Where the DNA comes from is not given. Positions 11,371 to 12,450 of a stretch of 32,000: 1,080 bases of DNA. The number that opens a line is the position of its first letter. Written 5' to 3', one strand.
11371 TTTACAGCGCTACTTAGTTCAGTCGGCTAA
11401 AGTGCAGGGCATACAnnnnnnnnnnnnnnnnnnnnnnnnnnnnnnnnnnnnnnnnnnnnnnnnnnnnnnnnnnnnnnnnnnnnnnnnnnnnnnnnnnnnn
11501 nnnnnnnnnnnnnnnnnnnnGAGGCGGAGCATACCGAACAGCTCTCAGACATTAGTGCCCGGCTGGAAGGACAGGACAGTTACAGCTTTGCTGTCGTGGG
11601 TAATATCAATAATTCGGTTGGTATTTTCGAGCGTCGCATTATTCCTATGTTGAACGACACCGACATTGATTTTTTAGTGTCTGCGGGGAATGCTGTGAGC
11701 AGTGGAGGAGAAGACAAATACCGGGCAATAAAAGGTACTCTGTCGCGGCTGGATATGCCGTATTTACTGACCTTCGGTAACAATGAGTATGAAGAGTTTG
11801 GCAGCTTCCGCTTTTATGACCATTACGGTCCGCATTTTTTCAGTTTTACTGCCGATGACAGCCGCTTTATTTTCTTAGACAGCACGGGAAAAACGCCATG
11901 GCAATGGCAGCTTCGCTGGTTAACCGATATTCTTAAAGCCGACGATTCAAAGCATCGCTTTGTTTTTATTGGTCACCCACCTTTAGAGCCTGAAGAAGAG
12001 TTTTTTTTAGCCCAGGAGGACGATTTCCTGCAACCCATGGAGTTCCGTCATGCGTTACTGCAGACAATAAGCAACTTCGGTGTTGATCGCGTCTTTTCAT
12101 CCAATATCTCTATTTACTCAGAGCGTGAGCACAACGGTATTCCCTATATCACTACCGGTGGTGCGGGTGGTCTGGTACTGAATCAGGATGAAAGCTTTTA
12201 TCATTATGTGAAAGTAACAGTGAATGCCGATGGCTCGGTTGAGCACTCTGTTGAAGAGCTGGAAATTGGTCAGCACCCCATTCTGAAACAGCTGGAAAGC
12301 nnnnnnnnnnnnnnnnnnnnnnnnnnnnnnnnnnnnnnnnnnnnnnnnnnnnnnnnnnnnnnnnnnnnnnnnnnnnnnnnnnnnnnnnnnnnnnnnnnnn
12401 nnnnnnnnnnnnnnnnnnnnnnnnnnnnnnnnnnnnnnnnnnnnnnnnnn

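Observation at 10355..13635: Two-gene envelope module: flippase-like UPF0104 protein coupled to a pseudo-metallophosphoesterase/GT4 glycosyltransferase fusion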

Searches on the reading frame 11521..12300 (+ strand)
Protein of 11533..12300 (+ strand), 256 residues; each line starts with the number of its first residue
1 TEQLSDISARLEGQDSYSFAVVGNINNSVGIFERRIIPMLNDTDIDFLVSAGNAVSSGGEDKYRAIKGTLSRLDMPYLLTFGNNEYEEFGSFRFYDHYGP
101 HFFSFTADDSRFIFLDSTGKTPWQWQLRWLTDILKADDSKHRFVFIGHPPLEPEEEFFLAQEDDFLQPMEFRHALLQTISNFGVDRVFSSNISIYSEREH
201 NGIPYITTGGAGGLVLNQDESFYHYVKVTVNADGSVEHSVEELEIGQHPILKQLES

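Call 14: search_solved_structures(query=window:11533-12300:+, max_evalue=10, show_alignments=3)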
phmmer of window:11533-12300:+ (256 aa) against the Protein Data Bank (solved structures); distinct sequences matched with E-value up to 10: 2.
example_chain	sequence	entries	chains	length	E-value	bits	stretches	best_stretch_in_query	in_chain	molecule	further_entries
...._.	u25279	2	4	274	0.057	16.4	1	4-152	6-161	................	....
2zo9_B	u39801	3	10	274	0.058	16.4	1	4-152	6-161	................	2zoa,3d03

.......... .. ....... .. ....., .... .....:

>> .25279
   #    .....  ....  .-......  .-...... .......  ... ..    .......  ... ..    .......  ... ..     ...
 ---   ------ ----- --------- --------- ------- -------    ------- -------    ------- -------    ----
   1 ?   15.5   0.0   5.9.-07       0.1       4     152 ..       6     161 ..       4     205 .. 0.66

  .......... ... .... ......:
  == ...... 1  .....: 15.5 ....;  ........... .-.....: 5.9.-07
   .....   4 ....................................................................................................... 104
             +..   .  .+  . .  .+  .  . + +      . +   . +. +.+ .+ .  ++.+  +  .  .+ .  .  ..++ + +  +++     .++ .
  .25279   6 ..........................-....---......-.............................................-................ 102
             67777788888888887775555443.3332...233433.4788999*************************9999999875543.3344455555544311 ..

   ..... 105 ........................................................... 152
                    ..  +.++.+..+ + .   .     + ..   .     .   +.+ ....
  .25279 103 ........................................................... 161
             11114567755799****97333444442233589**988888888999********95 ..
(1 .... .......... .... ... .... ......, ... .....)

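Call 16: search_protein_representatives(protein=window:11533-12300:+)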
Query: 256 residues. Proteins with E-value up to 0.001 (for the whole library): 1698; up to 1e-10: 408; up to 1e-30: 26. The best 150 are listed.
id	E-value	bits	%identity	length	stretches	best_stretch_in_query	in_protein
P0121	3.2e-82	292.5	54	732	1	2-256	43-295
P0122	5.4e-78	278.7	52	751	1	3-256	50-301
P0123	2.9e-70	253.3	64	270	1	2-172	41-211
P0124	1.5e-67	244.4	46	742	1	4-255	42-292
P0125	8.6e-63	228.8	57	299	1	4-189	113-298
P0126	1.8e-58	214.7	46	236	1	3-211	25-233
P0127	4.2e-57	210.2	54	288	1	2-179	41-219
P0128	3.4e-56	207.2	43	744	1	13-250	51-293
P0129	2.7e-52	194.4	43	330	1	7-245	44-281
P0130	2.0e-51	191.6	43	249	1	4-220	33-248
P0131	8.5e-51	189.5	38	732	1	5-243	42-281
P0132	1.0e-50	189.3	39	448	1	5-241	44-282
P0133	2.0e-50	188.3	42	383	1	21-242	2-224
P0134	4.1e-50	187.3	45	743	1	7-232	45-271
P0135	7.4e-47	176.6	41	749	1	11-249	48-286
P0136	1.6e-46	175.5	43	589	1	14-234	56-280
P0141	1.1e-40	156.4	40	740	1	13-232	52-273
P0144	1.5e-37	146.1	35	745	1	14-237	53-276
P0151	1.7e-28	116.5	41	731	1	14-225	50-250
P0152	2.7e-27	112.5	35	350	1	16-233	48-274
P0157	7.7e-26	107.8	35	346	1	10-243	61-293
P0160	6.0e-25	104.8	34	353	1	14-243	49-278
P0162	2.1e-24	103.0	32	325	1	13-237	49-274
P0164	3.5e-24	102.3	33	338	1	16-244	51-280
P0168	1.2e-23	100.6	33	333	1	10-241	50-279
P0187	7.0e-21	91.5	29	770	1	14-241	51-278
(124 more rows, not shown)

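Call 21: search_protein_families(library=pfam, proteins=[P0157, P0160, P0164, P0152, P0129, P0132, P0136, P0131, P0144, P0187], max_evalue=0.001)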
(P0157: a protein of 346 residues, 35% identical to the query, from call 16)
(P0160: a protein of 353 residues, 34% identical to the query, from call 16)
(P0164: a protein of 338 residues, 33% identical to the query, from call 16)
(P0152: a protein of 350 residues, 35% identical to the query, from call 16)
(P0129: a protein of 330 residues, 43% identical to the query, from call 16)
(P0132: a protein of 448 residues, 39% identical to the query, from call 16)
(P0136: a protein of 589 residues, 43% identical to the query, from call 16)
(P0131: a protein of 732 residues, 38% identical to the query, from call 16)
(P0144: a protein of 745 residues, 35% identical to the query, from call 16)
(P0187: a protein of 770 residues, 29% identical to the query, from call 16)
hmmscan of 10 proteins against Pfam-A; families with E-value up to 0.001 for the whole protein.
P0157 (346 aa): 1 family
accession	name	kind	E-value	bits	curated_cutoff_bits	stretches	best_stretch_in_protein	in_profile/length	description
PF00149.33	Metallophos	-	6.9e-11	43.4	21.5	1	69-244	2-191/191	Calcineurin-like phosphoesterase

P0160 (353 aa): 1 family
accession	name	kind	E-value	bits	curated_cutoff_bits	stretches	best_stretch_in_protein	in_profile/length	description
PF00149.33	Metallophos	-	6.9e-11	43.4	21.5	1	53-229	2-191/191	Calcineurin-like phosphoesterase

P0164 (338 aa): 1 family
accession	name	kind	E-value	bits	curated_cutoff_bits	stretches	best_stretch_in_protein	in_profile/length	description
PF00149.33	Metallophos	-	3.1e-10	41.2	21.5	1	53-230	2-191/191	Calcineurin-like phosphoesterase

P0152 (350 aa): 1 family
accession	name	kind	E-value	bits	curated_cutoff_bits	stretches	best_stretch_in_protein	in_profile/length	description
PF00149.33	Metallophos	-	4e-10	40.9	21.5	1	51-234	3-191/191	Calcineurin-like phosphoesterase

P0129 (330 aa): 0 families

P0132 (448 aa): 3 families
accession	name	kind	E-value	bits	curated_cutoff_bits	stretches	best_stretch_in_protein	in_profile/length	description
PF13439.12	Glyco_transf_4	-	4e-11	43.7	28.5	1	368-448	1-79/170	Glycosyltransferase Family 4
PF00149.33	Metallophos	-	2e-05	25.6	21.5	1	74-230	20-185/191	Calcineurin-like phosphoesterase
PF08323.17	Glyco_transf_5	-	0.00045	20.5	22.7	0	356-410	1-59/239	Starch synthase catalytic domain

P0136 (589 aa): 2 families
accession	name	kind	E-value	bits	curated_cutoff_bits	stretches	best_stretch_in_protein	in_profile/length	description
PF13439.12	Glyco_transf_4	-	4.4e-30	105.4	28.5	1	373-544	1-169/170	Glycosyltransferase Family 4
PF13579.12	Glyco_trans_4_4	-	3.8e-15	57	29.7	1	374-538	1-156/158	Glycosyl transferase 4-like domain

P0131 (732 aa): 7 families
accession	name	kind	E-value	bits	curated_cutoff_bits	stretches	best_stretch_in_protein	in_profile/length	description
PF00534.26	Glycos_transf_1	-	2.1e-44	151.5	26.4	1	545-707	8-171/172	Glycosyl transferases group 1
PF13439.12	Glyco_transf_4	-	3.5e-34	118.7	28.5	1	361-532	1-170/170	Glycosyltransferase Family 4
PF13692.12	Glyco_trans_1_4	-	1.8e-31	109.8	27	1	555-694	4-142/142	Glycosyl transferases group 1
PF13579.12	Glyco_trans_4_4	-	9.7e-14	52.4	29.7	1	362-525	1-156/158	Glycosyl transferase 4-like domain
PF13524.12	Glyco_trans_1_2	-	2.3e-08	34.5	25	1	576-709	8-129/144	Glycosyl transferase-like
PF13477.12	Glyco_trans_4_2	-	3.3e-06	27.8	23.4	1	370-480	15-123/139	Glycosyl transferase 4-like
PF20706.3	GT4-conflict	-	1.5e-05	24.6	26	1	619-698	271-361/385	Family 4 Glycosyltransferase in conflict systems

P0144 (745 aa): 10 families
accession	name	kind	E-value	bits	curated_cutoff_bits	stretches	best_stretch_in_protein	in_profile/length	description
PF00534.26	Glycos_transf_1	-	7.5e-38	130.2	26.4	1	549-708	9-169/172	Glycosyl transferases group 1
PF13439.12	Glyco_transf_4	-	1.1e-30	107.3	28.5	1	363-534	1-169/170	Glycosyltransferase Family 4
PF13692.12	Glyco_trans_1_4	-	6.6e-28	98.2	27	1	558-697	4-142/142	Glycosyl transferases group 1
PF13579.12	Glyco_trans_4_4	-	3.2e-14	54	29.7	1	364-521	1-148/158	Glycosyl transferase 4-like domain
PF20706.3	GT4-conflict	-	4.3e-07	29.7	26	1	624-701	273-361/385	Family 4 Glycosyltransferase in conflict systems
PF13524.12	Glyco_trans_1_2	-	5e-07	30.2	25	1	614-711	28-128/144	Glycosyl transferase-like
PF13477.12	Glyco_trans_4_2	-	1e-05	26.1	23.4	1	372-468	15-107/139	Glycosyl transferase 4-like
PF02350.25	Epimerase_2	-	0.00049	19.5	30.6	0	499-706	121-328/347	UDP-N-acetylglucosamine 2-epimerase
PF08323.17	Glyco_transf_5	-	0.0006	20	22.7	0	352-409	2-62/239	Starch synthase catalytic domain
PF00149.33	Metallophos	-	0.00069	20.5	21.5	0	58-164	3-110/191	Calcineurin-like phosphoesterase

P0187 (770 aa): 7 families
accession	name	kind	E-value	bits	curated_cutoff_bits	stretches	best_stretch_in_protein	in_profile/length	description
PF00534.26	Glycos_transf_1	-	7.9e-39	133.4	26.4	1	570-736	4-171/172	Glycosyl transferases group 1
PF13439.12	Glyco_transf_4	-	2e-31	109.8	28.5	1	363-538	1-169/170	Glycosyltransferase Family 4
PF13692.12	Glyco_trans_1_4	-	6e-28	98.3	27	1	583-723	3-142/142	Glycosyl transferases group 1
PF13579.12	Glyco_trans_4_4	-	1.6e-11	45.3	29.7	1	364-534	1-158/158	Glycosyl transferase 4-like domain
PF20706.3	GT4-conflict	-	1.6e-06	27.8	26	1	575-717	191-340/385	Family 4 Glycosyltransferase in conflict systems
PF00149.33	Metallophos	-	2e-06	28.8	21.5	1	69-226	19-186/191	Calcineurin-like phosphoesterase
PF13477.12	Glyco_trans_4_2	-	3.5e-05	24.4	23.4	1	373-493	16-129/139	Glycosyl transferase 4-like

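Call 22: search_protein_families(library=ncbifam, proteins=[P0157, P0160, P0164, P0152, P0162, P0168, window:11533-12300:+], max_evalue=1)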
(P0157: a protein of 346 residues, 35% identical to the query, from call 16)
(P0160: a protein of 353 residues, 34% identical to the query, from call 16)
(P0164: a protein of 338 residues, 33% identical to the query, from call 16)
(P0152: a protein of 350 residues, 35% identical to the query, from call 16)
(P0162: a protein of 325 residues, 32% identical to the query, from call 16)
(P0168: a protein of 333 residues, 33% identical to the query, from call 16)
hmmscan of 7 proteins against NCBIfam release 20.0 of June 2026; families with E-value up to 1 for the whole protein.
P0157 (346 aa): 3 families
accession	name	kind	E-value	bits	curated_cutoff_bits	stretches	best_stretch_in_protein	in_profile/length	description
NF050112.1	PhdiestSpdARhizob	equivalog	8.8e-10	38.6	400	2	179-256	136-212/264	2', 3'cyclic nucleotide phosphodiesterase SpdA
NF008359.0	PRK11148.1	equivalog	1.1e-07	31.6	225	1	81-252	40-215/275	3',5'-cyclic-AMP phosphodiesterase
NF001204.0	PRK00166.1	equivalog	0.079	12.2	176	1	72-138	5-68/276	symmetrical bis(5'-nucleosyl)-tetraphosphatase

P0160 (353 aa): 3 families
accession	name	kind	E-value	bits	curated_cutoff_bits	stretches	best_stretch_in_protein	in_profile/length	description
NF050112.1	PhdiestSpdARhizob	equivalog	4.6e-06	26.5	400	1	76-241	37-212/264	2', 3'cyclic nucleotide phosphodiesterase SpdA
NF008359.0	PRK11148.1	equivalog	7.9e-05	22.3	225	1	65-234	40-212/275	3',5'-cyclic-AMP phosphodiesterase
NF047875.1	5nuc_LPXTG_Strp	exception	0.26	9.7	1050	1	191-238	258-302/684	surface-anchored 5'-nucleotidase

P0164 (338 aa): 4 families
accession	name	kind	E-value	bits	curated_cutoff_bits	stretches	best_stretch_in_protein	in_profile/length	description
NF008359.0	PRK11148.1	equivalog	0.0042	16.6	225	1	67-238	42-215/275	3',5'-cyclic-AMP phosphodiesterase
NF047875.1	5nuc_LPXTG_Strp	exception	0.0088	14.5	1050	1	180-241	248-304/684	surface-anchored 5'-nucleotidase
NF047375.1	HeatShock_HspR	equivalog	0.03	14.3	105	0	191-221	33-63/92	heat shock protein transcriptional repressor HspR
NF050112.1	PhdiestSpdARhizob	equivalog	0.044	13.4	400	1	156-242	130-212/264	2', 3'cyclic nucleotide phosphodiesterase SpdA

P0152 (350 aa): 5 families
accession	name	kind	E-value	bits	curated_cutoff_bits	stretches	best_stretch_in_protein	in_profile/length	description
NF050112.1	PhdiestSpdARhizob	equivalog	8.6e-07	28.8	400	1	79-246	43-212/264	2', 3'cyclic nucleotide phosphodiesterase SpdA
NF008359.0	PRK11148.1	equivalog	7.3e-05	22.4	225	1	62-241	40-214/275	3',5'-cyclic-AMP phosphodiesterase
NF041030.1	Mre11_Halo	equivalog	0.0053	16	550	1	61-173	27-144/361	DNA double-strand break repair protein Mre11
TIGR03729.1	acc_ester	subfamily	0.022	14.2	148.25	0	211-244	198-232/239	putative phosphoesterase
NF038263.1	prot_phos_SiaA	equivalog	0.17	10.3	700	1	192-249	53-110/658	biofilm regulation protein phosphatase SiaA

P0162 (325 aa): 6 families
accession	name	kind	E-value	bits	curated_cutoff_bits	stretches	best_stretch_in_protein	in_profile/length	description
NF008359.0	PRK11148.1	equivalog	1.9e-08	34.2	225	1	68-230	42-207/275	3',5'-cyclic-AMP phosphodiesterase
NF050112.1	PhdiestSpdARhizob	equivalog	4.3e-05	23.3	400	1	150-242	124-212/264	2', 3'cyclic nucleotide phosphodiesterase SpdA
NF001204.0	PRK00166.1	equivalog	0.0021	17.4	176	1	57-123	5-69/276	symmetrical bis(5'-nucleosyl)-tetraphosphatase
NF053862.1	DS9_1_antiphage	equivalog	0.0052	15.7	420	0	176-234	388-447/486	anti-phage phosphoesterase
TIGR03729.1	acc_ester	subfamily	0.013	14.9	148.25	0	88-125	40-76/239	putative phosphoesterase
NF053861.1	DS8_antiphage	equivalog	0.086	10.5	790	1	68-131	22-94/994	anti-phage protein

P0168 (333 aa): 6 families
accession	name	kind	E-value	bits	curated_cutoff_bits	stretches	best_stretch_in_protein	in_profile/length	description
NF050112.1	PhdiestSpdARhizob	equivalog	1.1e-12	48.2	400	1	83-244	38-212/264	2', 3'cyclic nucleotide phosphodiesterase SpdA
NF008359.0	PRK11148.1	equivalog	4.1e-07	29.8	225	1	72-240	42-215/275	3',5'-cyclic-AMP phosphodiesterase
TIGR03767.1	P_acnes_RR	hypoth_equivalog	8.6e-05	21.3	330.75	1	131-194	280-348/496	TIGR03767 family metallophosphoesterase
NF053861.1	DS8_antiphage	equivalog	0.082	10.6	790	1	90-128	39-86/994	anti-phage protein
TIGR03729.1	acc_ester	subfamily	0.11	11.9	148.25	0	100-128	46-74/239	putative phosphoesterase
NF001204.0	PRK00166.1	equivalog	0.11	11.7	176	1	61-135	5-76/276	symmetrical bis(5'-nucleosyl)-tetraphosphatase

window:11533-12300:+ (256 aa): 2 families
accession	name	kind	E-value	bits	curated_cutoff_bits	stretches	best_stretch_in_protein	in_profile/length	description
NF050112.1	PhdiestSpdARhizob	equivalog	5.5e-05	22.9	400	1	42-152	37-162/264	2', 3'cyclic nucleotide phosphodiesterase SpdA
NF047450.1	post-PEP-CTERM_1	domain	0.23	12.3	28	1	204-238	40-74/82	post-PEP-CTERM-1 domain-containing protein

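Call 25: find_encoding_contigs(protein=P0144, flank=8000, max_places=3)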
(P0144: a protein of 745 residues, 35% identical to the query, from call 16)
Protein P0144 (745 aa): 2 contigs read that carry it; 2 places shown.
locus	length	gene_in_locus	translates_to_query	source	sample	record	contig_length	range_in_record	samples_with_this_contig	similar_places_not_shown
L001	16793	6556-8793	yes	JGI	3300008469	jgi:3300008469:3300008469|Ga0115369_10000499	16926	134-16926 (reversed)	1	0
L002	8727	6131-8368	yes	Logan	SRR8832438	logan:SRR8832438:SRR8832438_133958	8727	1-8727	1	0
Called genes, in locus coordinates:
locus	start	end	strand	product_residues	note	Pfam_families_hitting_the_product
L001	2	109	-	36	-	?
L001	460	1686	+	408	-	PF02086:MethyltransfD12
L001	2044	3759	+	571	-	PF00682:HMGL-like, PF22615:IPMS_D2, PF08502:LeuA_dimer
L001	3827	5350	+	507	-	PF01381:HTH_3, PF12844:HTH_19 (faint), PF07883:Cupin_2, PF01515:PTA_PTB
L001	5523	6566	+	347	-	PF03706:LPG_synthase_TM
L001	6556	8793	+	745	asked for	PF13439:Glyco_transf_4, PF13477:Glyco_trans_4_2 (weak), PF13579:Glyco_trans_4_4, PF00534:Glycos_transf_1, PF13692:Glyco_trans_1_4, PF13524:Glyco_trans_1_2 (weak), PF20706:GT4-conflict (weak)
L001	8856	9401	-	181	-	-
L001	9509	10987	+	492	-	PF02056:Glyco_hydro_4, PF11975:Glyco_hydro_4C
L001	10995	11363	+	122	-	-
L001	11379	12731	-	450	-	PF08240:ADH_N (weak), PF00107:ADH_zinc_N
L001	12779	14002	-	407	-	PF00106:adh_short, PF08659:KR, PF13561:adh_short_C2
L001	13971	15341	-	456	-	PF02811:PHP (weak)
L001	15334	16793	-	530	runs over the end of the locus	?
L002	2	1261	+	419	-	?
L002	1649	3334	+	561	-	PF00682:HMGL-like, PF22615:IPMS_D2, PF08502:LeuA_dimer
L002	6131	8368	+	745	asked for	PF13439:Glyco_transf_4, PF13477:Glyco_trans_4_2 (weak), PF13579:Glyco_trans_4_4, PF00534:Glycos_transf_1, PF13692:Glyco_trans_1_4, PF13524:Glyco_trans_1_2 (weak), PF20706:GT4-conflict (weak)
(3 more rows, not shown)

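Call 26: find_encoding_contigs(protein=P0131, flank=8000, max_places=3)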
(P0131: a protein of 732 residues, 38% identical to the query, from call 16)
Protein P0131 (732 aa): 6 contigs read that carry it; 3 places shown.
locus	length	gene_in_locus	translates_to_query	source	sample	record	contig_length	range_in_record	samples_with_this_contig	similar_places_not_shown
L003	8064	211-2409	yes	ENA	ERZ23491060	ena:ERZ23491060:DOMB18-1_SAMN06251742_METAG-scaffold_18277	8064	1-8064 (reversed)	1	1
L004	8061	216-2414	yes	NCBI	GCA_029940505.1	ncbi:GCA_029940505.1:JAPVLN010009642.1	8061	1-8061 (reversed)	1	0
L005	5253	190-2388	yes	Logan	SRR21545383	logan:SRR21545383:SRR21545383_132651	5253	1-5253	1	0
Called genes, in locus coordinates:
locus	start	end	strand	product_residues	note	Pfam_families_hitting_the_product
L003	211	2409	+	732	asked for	PF13439:Glyco_transf_4, PF13477:Glyco_trans_4_2 (weak), PF13579:Glyco_trans_4_4, PF00534:Glycos_transf_1, PF13524:Glyco_trans_1_2, PF13692:Glyco_trans_1_4, PF20706:GT4-conflict (faint)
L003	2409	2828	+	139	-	PF00472:RF-1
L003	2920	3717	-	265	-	-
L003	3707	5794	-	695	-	PF00009:GTP_EFTU, PF03144:GTP_EFTU_D2, PF22042:EF-G_D2, PF14492:EFG_III, PF16658:RF3_C (faint), PF03764:EFG_IV, PF00679:EFG_C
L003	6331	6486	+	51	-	-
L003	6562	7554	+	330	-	PF01734:Patatin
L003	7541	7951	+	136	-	PF05670:NFACT-R_1, PF18297:NFACT-R_2 (weak)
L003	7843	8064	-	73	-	?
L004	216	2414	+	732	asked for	PF13439:Glyco_transf_4, PF13477:Glyco_trans_4_2 (weak), PF13579:Glyco_trans_4_4, PF00534:Glycos_transf_1, PF13524:Glyco_trans_1_2, PF13692:Glyco_trans_1_4, PF20706:GT4-conflict (faint)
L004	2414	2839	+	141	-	PF00472:RF-1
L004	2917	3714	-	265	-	-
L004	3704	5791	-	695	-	PF00009:GTP_EFTU, PF03144:GTP_EFTU_D2, PF22042:EF-G_D2, PF14492:EFG_III, PF16658:RF3_C (faint), PF03764:EFG_IV, PF00679:EFG_C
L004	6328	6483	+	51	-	-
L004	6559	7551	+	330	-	PF01734:Patatin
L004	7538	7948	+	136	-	PF05670:NFACT-R_1, PF18297:NFACT-R_2 (weak)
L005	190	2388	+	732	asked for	PF13439:Glyco_transf_4, PF13477:Glyco_trans_4_2 (weak), PF13579:Glyco_trans_4_4, PF00534:Glycos_transf_1, PF13524:Glyco_trans_1_2, PF13692:Glyco_trans_1_4, PF20706:GT4-conflict (faint)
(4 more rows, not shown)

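Call 27: find_encoding_contigs(protein=P0187, flank=6000, max_places=2)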
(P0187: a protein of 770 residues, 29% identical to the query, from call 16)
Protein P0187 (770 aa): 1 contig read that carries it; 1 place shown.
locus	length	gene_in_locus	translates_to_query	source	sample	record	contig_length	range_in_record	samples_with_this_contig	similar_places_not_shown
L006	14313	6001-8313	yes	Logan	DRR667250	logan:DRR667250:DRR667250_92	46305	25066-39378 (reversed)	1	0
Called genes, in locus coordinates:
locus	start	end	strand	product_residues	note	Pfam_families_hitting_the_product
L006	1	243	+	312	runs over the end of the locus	PF03099:BPL_LplA_LipB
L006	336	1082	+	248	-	PF00795:CN_hydrolase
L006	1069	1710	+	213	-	-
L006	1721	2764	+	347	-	PF13230:GATase_4, PF13522:GATase_6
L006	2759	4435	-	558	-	PF00015:MCPsignal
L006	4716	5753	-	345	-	PF03706:LPG_synthase_TM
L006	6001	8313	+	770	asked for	PF00149:Metallophos (faint), PF20706:GT4-conflict (faint), PF13439:Glyco_transf_4, PF13579:Glyco_trans_4_4, PF00534:Glycos_transf_1, PF13692:Glyco_trans_1_4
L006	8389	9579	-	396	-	PF12146:Hydrolase_4, PF00561:Abhydrolase_1 (weak)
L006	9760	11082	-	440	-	PF02492:cobW (faint)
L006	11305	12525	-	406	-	-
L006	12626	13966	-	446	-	PF00289:Biotin_carb_N, PF02222:ATP-grasp (weak), PF02786:CPSase_L_D2, PF07478:Dala_Dala_lig_C (weak), PF08443:RimK (weak), PF02785:Biotin_carb_C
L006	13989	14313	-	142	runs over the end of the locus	-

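Call 28: find_encoding_contigs(protein=P0157, flank=6000, max_places=3)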
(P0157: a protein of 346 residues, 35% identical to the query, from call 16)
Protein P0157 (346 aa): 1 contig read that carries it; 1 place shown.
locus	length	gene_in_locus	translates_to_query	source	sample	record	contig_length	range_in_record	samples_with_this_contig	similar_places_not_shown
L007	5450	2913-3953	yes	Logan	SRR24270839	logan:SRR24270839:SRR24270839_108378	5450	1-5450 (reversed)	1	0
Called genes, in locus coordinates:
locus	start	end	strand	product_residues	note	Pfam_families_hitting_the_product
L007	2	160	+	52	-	?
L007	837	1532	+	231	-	PF00119:ATP-synt_A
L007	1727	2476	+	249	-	PF06966:DUF1295 (weak), PF04191:PEMT, PF04140:ICMT (faint)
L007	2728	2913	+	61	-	-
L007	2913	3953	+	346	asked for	PF00149:Metallophos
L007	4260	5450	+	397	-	?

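Call 29: find_encoding_contigs(protein=P0160, flank=6000, max_places=3)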
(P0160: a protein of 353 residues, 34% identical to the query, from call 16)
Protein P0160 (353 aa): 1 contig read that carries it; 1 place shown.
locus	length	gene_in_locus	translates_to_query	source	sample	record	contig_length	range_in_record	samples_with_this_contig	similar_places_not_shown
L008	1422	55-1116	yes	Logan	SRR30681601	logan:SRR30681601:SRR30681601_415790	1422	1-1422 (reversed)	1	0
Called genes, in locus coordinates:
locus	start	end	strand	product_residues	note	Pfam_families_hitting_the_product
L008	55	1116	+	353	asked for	PF00149:Metallophos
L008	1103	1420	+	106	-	?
